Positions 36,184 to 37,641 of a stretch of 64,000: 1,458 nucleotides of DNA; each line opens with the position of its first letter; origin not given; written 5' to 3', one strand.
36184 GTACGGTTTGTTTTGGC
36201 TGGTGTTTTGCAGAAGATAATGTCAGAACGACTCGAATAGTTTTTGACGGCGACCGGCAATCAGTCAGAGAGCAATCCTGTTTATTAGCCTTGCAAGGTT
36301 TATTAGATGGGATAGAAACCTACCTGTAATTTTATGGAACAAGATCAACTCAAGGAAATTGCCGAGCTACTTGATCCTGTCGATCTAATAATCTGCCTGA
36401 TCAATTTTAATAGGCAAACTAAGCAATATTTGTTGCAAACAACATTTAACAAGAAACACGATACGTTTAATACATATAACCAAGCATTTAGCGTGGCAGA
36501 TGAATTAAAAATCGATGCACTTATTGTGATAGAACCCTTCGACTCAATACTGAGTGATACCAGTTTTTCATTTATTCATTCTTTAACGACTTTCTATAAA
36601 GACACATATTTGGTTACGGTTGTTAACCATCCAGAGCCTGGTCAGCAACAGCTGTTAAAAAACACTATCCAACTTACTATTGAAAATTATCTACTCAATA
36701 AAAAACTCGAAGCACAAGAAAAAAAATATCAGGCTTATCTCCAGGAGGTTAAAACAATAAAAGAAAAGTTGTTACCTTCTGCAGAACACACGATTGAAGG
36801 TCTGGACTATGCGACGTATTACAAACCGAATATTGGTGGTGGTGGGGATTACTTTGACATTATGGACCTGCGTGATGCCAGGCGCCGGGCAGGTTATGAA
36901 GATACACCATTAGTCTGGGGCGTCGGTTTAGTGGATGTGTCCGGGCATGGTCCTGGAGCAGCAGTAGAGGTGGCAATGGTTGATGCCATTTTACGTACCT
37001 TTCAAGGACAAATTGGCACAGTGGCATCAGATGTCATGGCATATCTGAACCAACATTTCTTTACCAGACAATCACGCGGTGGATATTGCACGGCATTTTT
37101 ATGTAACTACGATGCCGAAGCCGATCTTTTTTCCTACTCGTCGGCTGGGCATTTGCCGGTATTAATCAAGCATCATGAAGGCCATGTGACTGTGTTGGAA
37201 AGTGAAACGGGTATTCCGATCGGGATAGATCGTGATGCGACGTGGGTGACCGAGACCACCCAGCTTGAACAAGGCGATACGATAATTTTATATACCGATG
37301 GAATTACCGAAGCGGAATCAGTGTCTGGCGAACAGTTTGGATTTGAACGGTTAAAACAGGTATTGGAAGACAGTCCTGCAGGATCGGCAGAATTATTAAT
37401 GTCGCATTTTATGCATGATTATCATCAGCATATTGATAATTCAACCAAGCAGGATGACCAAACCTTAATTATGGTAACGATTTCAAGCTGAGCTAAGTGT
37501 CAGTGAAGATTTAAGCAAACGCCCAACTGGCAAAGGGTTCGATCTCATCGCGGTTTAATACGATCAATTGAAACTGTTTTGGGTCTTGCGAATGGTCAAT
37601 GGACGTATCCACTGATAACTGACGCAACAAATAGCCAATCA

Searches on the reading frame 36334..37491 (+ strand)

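Call 3: search_protein_families(library=pfam, proteins=[window:36334-37491:+], max_evalue=0.01)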
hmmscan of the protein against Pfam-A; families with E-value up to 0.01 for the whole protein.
window:36334-37491:+ (385 aa): 1 family
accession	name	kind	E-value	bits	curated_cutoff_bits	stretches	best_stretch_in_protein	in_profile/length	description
PF07228.17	SpoIIE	-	6.9e-43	147.3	25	1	195-383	5-191/192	Stage II sporulation protein E (SpoIIE)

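Call 4: search_protein_families(library=ncbifam, proteins=[window:36334-37491:+], max_evalue=0.01)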
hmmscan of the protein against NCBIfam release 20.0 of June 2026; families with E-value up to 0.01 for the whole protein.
window:36334-37491:+ (385 aa): 2 families
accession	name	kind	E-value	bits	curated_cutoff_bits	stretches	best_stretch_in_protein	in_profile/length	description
NF045505.1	RR_RssB_Pseudo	equivalog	6.8e-14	51.7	700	1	111-326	124-340/394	two-component system response regulator RssB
TIGR02865.1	spore_II_E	equivalog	6.3e-10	37.8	490.8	1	200-382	586-762/764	stage II sporulation protein E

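Call 6: search_protein_families(library=padloc, proteins=[window:36334-37491:+], max_evalue=0.01)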
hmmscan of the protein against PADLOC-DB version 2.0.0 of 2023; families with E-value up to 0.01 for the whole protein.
window:36334-37491:+ (385 aa): 0 families
